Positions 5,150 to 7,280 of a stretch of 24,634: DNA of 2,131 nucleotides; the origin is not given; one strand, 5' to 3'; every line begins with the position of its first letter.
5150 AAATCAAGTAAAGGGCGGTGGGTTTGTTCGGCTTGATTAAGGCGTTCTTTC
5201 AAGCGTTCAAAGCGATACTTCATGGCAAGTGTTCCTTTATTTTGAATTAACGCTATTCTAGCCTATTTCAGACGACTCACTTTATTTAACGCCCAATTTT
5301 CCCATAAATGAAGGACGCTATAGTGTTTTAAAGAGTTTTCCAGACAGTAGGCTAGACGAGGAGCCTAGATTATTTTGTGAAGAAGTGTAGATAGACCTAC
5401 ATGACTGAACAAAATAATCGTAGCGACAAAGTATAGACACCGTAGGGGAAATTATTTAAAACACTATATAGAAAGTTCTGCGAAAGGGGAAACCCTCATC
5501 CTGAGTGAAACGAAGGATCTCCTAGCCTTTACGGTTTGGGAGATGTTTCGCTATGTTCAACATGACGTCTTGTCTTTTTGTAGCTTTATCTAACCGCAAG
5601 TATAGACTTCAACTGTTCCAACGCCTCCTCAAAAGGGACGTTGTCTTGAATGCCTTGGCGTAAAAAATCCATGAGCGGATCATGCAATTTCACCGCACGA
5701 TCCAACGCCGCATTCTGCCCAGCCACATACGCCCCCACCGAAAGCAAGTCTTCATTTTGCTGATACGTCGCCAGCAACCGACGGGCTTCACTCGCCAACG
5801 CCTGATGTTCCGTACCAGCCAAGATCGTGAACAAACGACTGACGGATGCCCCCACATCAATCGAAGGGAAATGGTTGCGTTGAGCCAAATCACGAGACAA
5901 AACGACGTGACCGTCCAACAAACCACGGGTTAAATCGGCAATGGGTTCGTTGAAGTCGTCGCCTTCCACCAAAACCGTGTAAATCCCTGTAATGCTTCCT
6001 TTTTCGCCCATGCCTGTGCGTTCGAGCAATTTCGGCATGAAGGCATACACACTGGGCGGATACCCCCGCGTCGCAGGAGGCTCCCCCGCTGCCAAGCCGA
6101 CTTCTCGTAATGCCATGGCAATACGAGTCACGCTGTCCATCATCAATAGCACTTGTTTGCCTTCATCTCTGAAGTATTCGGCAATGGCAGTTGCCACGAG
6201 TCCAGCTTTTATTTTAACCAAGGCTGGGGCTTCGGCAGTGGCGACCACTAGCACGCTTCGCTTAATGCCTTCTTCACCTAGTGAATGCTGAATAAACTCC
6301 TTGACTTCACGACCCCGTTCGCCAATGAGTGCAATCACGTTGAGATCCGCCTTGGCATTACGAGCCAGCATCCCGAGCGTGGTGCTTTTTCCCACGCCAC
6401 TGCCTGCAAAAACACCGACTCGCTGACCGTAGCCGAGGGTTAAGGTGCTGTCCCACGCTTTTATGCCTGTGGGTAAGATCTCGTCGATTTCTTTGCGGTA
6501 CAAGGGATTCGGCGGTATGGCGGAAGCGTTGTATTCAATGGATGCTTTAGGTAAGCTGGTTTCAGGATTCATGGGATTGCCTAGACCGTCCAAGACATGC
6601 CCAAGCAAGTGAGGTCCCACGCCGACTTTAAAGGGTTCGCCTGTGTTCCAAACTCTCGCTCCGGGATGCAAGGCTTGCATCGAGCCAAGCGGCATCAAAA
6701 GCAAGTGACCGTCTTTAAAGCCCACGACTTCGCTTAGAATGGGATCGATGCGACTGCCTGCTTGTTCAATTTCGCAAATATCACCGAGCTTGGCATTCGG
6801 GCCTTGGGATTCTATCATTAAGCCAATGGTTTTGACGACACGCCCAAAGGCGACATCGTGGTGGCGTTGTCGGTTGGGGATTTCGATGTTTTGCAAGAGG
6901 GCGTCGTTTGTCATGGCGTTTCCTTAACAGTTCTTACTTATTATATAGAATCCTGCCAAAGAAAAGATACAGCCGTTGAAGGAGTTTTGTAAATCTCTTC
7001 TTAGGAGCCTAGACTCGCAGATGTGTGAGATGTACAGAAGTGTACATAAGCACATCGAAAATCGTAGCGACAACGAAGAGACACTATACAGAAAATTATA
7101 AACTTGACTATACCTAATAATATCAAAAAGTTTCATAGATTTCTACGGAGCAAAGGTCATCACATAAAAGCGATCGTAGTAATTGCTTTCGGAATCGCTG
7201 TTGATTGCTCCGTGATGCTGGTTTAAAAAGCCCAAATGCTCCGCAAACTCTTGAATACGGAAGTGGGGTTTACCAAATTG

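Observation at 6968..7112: Stems are re-sequenced between copies but pairing is kept: structure appears under selection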

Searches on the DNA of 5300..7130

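Call 36: search_rna_families(source=window, start=5300, end=7130, threshold=evalue, max_evalue=10)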
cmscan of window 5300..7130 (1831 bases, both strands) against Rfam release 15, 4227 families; matches with E-value up to 10: 3.
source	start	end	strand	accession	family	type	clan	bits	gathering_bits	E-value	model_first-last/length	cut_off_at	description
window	5308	5410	+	RF01199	snR58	Gene; snRNA; snoRNA; CD-box;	CL00077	20.3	70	3.4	1-97/97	no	Small nucleolar RNA snR58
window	6561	6620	-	RF04236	mir-1285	Gene; miRNA;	-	17.1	56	5.3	1-68/68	no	mir-1285 microRNA precursor family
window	5463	5596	-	RF00065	snoR9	Gene; snRNA; snoRNA; CD-box;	CL00132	12.8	90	6.4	1-128/128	no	Small nucleolar RNA snoR9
